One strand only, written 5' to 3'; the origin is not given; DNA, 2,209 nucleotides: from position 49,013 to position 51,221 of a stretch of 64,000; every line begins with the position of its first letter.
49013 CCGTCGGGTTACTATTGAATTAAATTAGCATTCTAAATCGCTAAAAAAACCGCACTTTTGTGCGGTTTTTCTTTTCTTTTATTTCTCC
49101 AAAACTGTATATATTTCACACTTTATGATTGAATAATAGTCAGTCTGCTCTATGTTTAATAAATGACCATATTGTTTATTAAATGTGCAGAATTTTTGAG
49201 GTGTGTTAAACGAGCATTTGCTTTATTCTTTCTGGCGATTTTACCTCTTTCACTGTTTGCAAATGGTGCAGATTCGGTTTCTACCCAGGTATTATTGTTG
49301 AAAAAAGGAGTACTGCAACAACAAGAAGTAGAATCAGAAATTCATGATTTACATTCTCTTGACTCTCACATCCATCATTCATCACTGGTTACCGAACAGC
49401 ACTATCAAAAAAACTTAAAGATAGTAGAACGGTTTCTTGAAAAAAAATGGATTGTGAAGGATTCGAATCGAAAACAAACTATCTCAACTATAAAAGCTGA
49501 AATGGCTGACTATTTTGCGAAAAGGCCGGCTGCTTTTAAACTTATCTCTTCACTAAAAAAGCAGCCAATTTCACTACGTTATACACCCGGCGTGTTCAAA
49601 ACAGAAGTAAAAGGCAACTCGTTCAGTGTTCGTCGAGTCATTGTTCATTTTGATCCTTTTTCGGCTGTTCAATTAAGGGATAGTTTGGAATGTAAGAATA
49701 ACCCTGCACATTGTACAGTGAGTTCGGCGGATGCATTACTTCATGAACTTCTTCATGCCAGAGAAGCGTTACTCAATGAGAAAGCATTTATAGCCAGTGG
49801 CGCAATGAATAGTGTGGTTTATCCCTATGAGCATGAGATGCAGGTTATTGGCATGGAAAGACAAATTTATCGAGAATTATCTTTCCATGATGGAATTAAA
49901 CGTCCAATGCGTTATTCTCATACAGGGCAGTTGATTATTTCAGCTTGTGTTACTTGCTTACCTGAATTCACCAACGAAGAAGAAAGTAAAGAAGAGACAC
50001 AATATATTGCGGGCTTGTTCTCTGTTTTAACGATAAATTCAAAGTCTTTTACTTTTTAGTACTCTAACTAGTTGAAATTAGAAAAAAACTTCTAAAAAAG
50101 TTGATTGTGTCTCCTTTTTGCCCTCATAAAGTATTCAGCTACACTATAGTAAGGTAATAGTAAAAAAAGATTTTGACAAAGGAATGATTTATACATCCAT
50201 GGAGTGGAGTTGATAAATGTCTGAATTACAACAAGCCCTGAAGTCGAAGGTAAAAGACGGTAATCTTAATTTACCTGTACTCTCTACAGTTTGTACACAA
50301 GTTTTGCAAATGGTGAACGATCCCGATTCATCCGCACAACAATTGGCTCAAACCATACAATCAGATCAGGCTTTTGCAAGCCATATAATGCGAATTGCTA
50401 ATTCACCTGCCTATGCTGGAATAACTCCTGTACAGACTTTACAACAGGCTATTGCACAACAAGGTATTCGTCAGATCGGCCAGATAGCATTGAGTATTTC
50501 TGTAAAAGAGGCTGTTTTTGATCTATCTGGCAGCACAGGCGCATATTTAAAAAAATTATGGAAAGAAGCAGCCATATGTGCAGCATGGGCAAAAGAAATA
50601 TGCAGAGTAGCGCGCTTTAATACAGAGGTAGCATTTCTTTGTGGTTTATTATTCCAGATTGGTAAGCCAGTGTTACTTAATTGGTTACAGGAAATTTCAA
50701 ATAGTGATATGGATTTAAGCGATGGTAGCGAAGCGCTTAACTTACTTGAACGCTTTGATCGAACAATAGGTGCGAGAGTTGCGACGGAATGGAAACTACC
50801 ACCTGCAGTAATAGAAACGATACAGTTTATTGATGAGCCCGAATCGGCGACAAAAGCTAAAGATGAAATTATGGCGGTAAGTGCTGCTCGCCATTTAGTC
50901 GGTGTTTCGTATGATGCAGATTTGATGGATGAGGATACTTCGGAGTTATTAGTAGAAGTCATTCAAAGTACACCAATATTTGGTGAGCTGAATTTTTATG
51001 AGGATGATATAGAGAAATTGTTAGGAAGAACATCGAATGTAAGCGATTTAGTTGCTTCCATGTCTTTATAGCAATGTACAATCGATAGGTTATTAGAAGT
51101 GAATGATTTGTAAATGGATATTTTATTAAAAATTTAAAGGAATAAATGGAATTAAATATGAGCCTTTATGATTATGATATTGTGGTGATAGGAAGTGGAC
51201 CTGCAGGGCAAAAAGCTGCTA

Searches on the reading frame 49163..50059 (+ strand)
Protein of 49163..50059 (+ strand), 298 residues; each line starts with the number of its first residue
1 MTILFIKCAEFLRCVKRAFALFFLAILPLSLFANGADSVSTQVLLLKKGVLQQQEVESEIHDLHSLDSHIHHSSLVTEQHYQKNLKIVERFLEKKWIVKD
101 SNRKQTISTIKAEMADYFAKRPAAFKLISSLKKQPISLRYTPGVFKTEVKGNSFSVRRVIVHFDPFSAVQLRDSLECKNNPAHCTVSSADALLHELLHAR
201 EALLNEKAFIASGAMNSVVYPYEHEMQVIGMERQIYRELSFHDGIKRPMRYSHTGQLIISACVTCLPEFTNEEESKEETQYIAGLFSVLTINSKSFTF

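Call 5: search_protein_families(library=pfam, proteins=[window:49163-50059:+], max_evalue=0.01)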
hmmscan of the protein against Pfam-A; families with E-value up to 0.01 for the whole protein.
window:49163-50059:+ (298 aa): 0 families

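Call 6: search_protein_families(library=ncbifam, proteins=[window:49163-50059:+], max_evalue=0.01)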
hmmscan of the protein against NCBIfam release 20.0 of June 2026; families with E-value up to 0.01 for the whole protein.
window:49163-50059:+ (298 aa): 0 families

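Call 12: search_protein_families(library=pfam, proteins=[window:49163-50059:+], max_evalue=10)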
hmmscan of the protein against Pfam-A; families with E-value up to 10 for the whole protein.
window:49163-50059:+ (298 aa): 0 families

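Call 25: find_homologous_proteins(query=window:49163-50059:+, max_evalue=0.001)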
Query window:49163-50059:+ (298 aa): 8 proteins with E <= 0.001 among 742 candidates.
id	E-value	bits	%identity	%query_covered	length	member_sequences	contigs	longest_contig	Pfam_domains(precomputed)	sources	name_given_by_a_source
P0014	2.5e-189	645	99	100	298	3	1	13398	-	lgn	-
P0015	6.3e-39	152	51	51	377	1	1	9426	-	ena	-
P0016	4.9e-38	149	49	52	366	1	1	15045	-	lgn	-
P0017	5.2e-38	149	43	61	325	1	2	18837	-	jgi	jgi:hypothetical protein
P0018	7.4e-37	145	35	82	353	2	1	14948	-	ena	-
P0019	1.6e-34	138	38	66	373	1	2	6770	-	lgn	-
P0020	2.0e-34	137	36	60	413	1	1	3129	-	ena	-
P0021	2.4e-23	101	34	59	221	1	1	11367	-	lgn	-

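Call 27: find_encoding_contigs(protein=P0017, flank=8000, max_places=2)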
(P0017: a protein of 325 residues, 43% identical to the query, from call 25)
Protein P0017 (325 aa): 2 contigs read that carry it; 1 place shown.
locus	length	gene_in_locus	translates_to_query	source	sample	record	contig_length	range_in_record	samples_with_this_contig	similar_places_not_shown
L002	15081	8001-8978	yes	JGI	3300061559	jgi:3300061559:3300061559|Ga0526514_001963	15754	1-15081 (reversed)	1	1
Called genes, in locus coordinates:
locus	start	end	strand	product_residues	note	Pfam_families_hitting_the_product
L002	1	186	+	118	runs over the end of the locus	PF04342:DMT_6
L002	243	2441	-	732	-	PF03648:Glyco_hydro_67N, PF07488:Glyco_hydro_67M, PF07477:Glyco_hydro_67C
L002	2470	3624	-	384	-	PF00331:Glyco_hydro_10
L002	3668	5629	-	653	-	PF16586:DUF5060, PF13204:Apiosidase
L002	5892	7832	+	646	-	PF03629:SASA (weak), PF13364:BetaGal_ABD2 (weak), PF21467:BetaGal_gal-bd (weak), PF22666:Glyco_hydro_2_N2 (weak), PF03629:SASA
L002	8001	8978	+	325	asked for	-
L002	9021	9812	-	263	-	-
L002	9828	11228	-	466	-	PF01554:MatE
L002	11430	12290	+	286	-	PF04397:LytTR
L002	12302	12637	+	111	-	PF07119:DUF1375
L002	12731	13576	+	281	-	PF00561:Abhydrolase_1, PF12146:Hydrolase_4, PF12697:Abhydrolase_6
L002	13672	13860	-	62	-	-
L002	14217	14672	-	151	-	-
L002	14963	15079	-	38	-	?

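Call 28: find_encoding_contigs(protein=P0016, flank=8000, max_places=2)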
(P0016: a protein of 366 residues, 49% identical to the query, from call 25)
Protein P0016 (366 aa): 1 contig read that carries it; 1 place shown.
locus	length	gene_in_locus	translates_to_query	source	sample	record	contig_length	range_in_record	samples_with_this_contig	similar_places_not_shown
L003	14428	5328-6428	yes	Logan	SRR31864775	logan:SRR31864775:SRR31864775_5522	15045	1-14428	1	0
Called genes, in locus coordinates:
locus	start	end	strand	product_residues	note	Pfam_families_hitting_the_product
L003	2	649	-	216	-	?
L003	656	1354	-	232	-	-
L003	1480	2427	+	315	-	PF00482:T2SSF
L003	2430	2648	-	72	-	-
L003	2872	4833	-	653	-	PF07695:7TMR-DISM_7TM, PF00990:GGDEF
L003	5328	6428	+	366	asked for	-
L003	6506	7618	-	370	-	PF05860:TPS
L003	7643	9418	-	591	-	PF08479:POTRA_2, PF03865:ShlB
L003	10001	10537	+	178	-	PF04151:PPC (weak)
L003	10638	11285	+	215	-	PF01625:PMSR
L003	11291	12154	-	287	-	PF20260:PUA_4 (weak), PF04452:Methyltrans_RNA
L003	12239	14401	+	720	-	PF03924:CHASE, PF00512:HisKA, PF02518:HATPase_c, PF00072:Response_reg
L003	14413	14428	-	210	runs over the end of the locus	?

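Call 37: search_protein_families(library=ncbifam, proteins=[window:49163-50059:+], max_evalue=10)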
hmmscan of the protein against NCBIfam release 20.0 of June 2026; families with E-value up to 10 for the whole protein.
window:49163-50059:+ (298 aa): 0 families

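Call 46: predict_structure(alignment_id=A6)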
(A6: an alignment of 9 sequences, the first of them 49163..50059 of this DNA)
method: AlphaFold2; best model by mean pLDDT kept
length: 298 residues; sequences in the alignment: 9
mean_pLDDT: 66.6   pTM: 0.61
mean pLDDT of the five models: 66.6, 66.5, 64.9, 64.5, 63.5
residues with pLDDT >= 90: 71; 70-90: 75; 50-70: 51; < 50: 101
segments of 3 or more residues with pLDDT < 50: 1-9, 26-73, 259-298
pLDDT, mean of each block of 10 residues (from residue 1): 46 52 48 42 38 43 43 67 93 82 63 89 94 94 87 91 78 57 73 94 91 76 86 90 79 58 36 37 33 31
secondary structure, 60 per line:
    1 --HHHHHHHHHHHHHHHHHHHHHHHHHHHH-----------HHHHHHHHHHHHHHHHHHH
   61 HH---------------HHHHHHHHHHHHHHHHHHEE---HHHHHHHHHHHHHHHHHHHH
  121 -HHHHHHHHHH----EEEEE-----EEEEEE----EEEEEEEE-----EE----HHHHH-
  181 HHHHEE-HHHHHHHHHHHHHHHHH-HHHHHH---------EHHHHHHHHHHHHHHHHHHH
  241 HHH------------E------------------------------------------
elements in order: H3-30 H42-62 H78-95 H101-120 H122-131 E136-140 E146-151 E156-163 H175-179 H181-184 H188-204 H206-211 H222-243

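Call 49: fold_search(model_id=the predicted structure, library=pdb)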
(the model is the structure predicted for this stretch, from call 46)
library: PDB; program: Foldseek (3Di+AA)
matches with E <= 10: 68; with E <= 0.001: 0
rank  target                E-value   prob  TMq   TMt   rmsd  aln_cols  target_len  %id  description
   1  2xhl_A                1.0e-01  0.92  0.25  0.18   6.1       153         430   12  Structure of a functional derivative of Clostridium botulinum neurotoxin type B (released 2010-12-01)
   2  6r54_A                2.3e-01  0.33  0.22  0.32   8.7       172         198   12  Crystal structure of PPEP-1(E184A) (released 2019-06-12)
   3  5n12_A                3.5e-01  0.30  0.23  0.32   8.0       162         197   12  Crystal structure of TCE treated rPPEP-1 (released 2018-05-30)
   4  6r52_B                5.6e-01  0.25  0.22  0.32   7.5       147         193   13  Crystal structure of PPEP-1(K101A) (released 2019-06-12)
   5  1pwp_A                5.6e-01  0.16  0.25  0.12  10.6       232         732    7  Crystal Structure of the Anthrax Lethal Factor complexed with Small Molecule Inhibitor NSC 12155 (released 2004-01-13)
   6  6r53_B                6.0e-01  0.28  0.23  0.32   7.7       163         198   12  Crystal structure of PPEP-1(K101R) (released 2019-06-12)
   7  1pwu_A                6.8e-01  0.25  0.24  0.11   9.3       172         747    6  Crystal Structure of Anthrax Lethal Factor complexed with (3-(N-hydroxycarboxamido)-2-isobutylpropanoyl-Trp-methylamid (released 2004-02-03)
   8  1g12                  8.1e-01  0.05  0.11  0.17  14.8       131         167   15  ZINC PEPTIDASE FROM GRIFOLA FRONDOSA (released 2001-03-14)
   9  5ln5_B                9.1e-01  0.25  0.24  0.52   7.1       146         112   12  Crystal structure of the Wss1 E203Q mutant from S. pombe (released 2016-11-09)
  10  9f25                  1.3e+00  0.20  0.16  0.06   5.1        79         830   19  Cryo-EM structure of Botulinum neurotoxin A LC-HN domain (released 2025-03-12)
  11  5k77_A                1.6e+00  0.02  0.11  0.10  15.6       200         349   11  Dbr1 in complex with 7-mer branched RNA (released 2016-12-07)
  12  1pwv_B                1.9e+00  0.11  0.22  0.10   9.0       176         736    8  Crystal structure of Anthrax Lethal Factor wild-type protein complexed with an optimised peptide substrate. (released 2004-02-03)
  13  9es6_A                1.9e+00  0.02  0.11  0.10  20.0       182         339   10  ADP:BeF3-bound human mitochondrial Hsp60 double-ring complex (released 2025-04-09)
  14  7v98_A                2.4e+00  0.04  0.09  0.07  17.5       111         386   11  Crystal Structure of the Dimeric EcHsp60 (released 2022-08-31)
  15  3sja_E                2.5e+00  0.02  0.12  0.11  19.2       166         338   14  Crystal structure of S. cerevisiae Get3 in the open state in complex with Get1 cytosolic domain (released 2011-07-06)
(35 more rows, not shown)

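Call 63: search_protein_families(library=pfam, alignment_id=A6, max_evalue=5)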
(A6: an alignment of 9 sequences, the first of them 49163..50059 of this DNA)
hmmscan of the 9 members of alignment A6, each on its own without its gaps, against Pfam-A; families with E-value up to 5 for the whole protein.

A. member 1, window:49163-50059:+ (298 aa): 0 families

B. families by the number of members that match (of 9 scanned): 6 families
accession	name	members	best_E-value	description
PF12112.13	DUF3579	2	0.078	Protein of unknown function (DUF3579)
PF15832.10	FAM27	1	0.12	FAM27 D and E protein family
PF10829.13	DUF2554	1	0.14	Protein of unknown function (DUF2554)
PF16654.10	DAPDH_C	1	0.15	Diaminopimelic acid dehydrogenase C-terminal domain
PF24573.1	HEAT_DAAF5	1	0.16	Dynein axonemal assembly factor 5, HEAT-repeat domain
PF00476.26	DNA_pol_A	1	0.27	DNA polymerase family A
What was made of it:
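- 49163..50059 (+): Downstream cassette gene 'dn298' (298 aa): an N-terminal hydrophobic anchor or signal, then a conserved domain with invariant HELLH, YPYEHE and four Cys. Putative periplasm-facing zincin. No Pfam or NCBIfam hit (calls 5, 6, 12, 63).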

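Call 64: search_solved_structures(query=A6, max_evalue=10, show_alignments=2)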
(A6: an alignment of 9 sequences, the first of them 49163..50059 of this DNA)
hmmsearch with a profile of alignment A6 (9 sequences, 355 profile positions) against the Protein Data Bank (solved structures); distinct sequences matched with E-value up to 10: 1.
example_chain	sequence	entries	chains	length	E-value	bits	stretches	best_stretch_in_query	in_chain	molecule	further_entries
3wgo_A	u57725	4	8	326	0.53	13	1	188-217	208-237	Meso-diaminopimelate dehydrogenase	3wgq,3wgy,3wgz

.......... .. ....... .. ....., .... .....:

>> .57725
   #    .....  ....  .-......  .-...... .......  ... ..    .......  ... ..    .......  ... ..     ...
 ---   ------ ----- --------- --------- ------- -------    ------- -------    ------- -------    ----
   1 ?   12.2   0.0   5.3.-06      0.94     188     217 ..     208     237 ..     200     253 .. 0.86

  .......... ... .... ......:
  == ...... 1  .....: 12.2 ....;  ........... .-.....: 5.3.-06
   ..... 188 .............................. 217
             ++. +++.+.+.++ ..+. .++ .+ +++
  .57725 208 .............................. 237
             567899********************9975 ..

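Call 69: find_encoding_contigs(protein=P0015, flank=7000, max_places=2)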
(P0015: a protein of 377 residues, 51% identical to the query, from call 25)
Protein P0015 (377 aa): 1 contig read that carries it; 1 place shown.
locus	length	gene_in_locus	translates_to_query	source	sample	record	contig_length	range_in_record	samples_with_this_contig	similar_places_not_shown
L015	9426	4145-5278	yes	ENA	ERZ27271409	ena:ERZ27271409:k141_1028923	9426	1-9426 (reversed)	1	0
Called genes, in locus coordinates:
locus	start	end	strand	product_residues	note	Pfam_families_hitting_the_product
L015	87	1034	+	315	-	PF00482:T2SSF (weak)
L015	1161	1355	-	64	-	-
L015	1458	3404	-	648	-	PF07695:7TMR-DISM_7TM, PF00990:GGDEF, PF22335:Cas10-Cmr2_palm2 (faint)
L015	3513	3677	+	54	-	-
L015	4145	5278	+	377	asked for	-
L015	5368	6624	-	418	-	-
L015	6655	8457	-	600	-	PF08479:POTRA_2, PF03865:ShlB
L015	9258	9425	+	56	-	?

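Call 70: find_encoding_contigs(protein=P0018, flank=7000, max_places=2)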
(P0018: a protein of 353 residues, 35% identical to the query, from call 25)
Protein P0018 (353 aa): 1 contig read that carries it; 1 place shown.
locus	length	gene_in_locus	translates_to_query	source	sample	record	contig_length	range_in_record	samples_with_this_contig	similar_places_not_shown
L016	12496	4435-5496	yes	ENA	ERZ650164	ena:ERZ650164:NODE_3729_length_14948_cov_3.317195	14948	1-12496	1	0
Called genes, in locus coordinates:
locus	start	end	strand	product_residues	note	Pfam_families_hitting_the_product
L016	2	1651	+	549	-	?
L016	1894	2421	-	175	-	PF02493:MORN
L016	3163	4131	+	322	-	PF00316:FBPase, PF18913:FBPase_C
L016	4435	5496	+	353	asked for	-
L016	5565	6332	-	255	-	-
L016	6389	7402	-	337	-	PF12625:Arabinose_bd, PF12833:HTH_18, PF00165:HTH_AraC (weak)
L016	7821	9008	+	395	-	PF00108:Thiolase_N, PF02803:Thiolase_C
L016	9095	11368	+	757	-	PF02737:3HCDH_N, PF00725:3HCDH, PF00378:ECH_1, PF16113:ECH_2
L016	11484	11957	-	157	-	PF21088:MS_channel_1st, PF00924:MS_channel_2nd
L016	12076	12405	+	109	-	-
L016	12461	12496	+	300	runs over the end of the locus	PF05552:MS_channel_1st_1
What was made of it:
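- Two dn298 homologues (L002, L016) are not next to any TPS genes (calls 27, 70).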

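Call 71: find_encoding_contigs(protein=P0021, flank=7000, max_places=2)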
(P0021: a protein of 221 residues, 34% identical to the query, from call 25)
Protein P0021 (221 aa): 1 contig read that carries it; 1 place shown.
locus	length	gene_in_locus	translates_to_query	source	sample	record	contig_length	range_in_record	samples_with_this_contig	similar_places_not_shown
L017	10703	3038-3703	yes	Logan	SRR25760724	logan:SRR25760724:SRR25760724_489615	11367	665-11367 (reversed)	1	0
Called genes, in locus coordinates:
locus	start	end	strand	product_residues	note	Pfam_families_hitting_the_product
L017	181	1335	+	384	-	PF05736:OprF, PF13505:OMP_b-brl, PF02412:TSP_3 (faint), PF00691:OmpA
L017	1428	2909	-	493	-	PF00691:OmpA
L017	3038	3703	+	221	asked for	-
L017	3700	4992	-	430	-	PF00709:Adenylsucc_synt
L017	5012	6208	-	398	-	PF13393:tRNA-synt_His, PF27460:HisZ_C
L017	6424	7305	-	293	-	PF01145:Band_7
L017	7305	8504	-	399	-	PF12221:HflK_N, PF01145:Band_7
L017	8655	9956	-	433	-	PF13167:GTP-bdg_N, PF12631:MnmE_helical (faint), PF16360:GTP-bdg_M, PF03193:RsgA_GTPase (faint), PF01926:MMR_HSR1, PF02421:FeoB_N (weak), PF19275:HflX_C (weak)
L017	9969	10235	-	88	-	PF17209:Hfq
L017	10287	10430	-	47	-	-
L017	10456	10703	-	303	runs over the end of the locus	?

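Call 72: find_encoding_contigs(protein=P0019, flank=7000, max_places=2)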
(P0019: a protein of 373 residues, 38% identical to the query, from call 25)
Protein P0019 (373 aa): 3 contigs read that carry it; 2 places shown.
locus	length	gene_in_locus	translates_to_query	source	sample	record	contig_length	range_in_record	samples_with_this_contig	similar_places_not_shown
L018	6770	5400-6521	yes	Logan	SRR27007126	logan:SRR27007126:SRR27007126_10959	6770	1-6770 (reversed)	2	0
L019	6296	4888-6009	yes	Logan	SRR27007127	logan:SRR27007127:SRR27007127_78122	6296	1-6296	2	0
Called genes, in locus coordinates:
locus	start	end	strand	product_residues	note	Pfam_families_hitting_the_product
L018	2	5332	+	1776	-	?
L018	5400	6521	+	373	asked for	-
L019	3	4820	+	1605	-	?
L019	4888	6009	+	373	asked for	-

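Call 74: search_protein_families(library=pfam, proteins=[L018:2-5332:+, L015:5368-6624:-, L003:6506-7618:-, L017:1428-2909:-], max_evalue=0.001)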
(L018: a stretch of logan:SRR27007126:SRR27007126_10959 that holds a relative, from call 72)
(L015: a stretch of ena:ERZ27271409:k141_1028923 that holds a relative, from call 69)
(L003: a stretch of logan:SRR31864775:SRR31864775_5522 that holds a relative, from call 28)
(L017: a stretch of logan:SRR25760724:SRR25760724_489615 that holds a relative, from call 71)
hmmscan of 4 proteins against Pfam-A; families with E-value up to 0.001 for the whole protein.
L018:2-5332:+ (1776 aa): 1 family
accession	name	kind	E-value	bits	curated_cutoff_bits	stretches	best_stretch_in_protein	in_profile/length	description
PF12545.13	DUF3739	-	1e-32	113.3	27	1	1602-1705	1-110/110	Filamentous haemagglutinin family outer membrane protein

L015:5368-6624:- (418 aa): 2 families
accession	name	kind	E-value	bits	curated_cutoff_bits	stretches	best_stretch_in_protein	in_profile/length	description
PF05860.19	TPS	-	3.8e-27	96.2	33.5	1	32-275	3-251/252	TPS secretion domain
PF01391.23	Collagen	-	1.9e-05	24.8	27.2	1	306-363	1-58/60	Collagen triple helix repeat (20 copies)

L003:6506-7618:- (370 aa): 1 family
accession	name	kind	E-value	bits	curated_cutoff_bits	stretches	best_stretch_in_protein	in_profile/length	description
PF05860.19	TPS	-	1.8e-22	80.9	33.5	1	35-265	6-224/252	TPS secretion domain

L017:1428-2909:- (493 aa): 1 family
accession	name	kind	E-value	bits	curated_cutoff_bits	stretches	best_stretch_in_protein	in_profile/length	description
PF00691.25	OmpA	-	3.8e-18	66.1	27.2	1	387-483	2-98/98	OmpA family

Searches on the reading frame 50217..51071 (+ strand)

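Call 5: search_protein_families(library=pfam, proteins=[window:50217-51071:+], max_evalue=0.01)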
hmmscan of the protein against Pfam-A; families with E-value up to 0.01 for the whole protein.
window:50217-51071:+ (284 aa): 1 family
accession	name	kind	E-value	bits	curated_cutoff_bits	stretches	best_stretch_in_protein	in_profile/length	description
PF08668.18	HDOD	-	1.9e-41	142.1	22.9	1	19-208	1-196/196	HDOD domain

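Call 6: search_protein_families(library=ncbifam, proteins=[window:50217-51071:+], max_evalue=0.01)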
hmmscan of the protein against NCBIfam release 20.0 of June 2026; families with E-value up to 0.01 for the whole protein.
window:50217-51071:+ (284 aa): 0 families
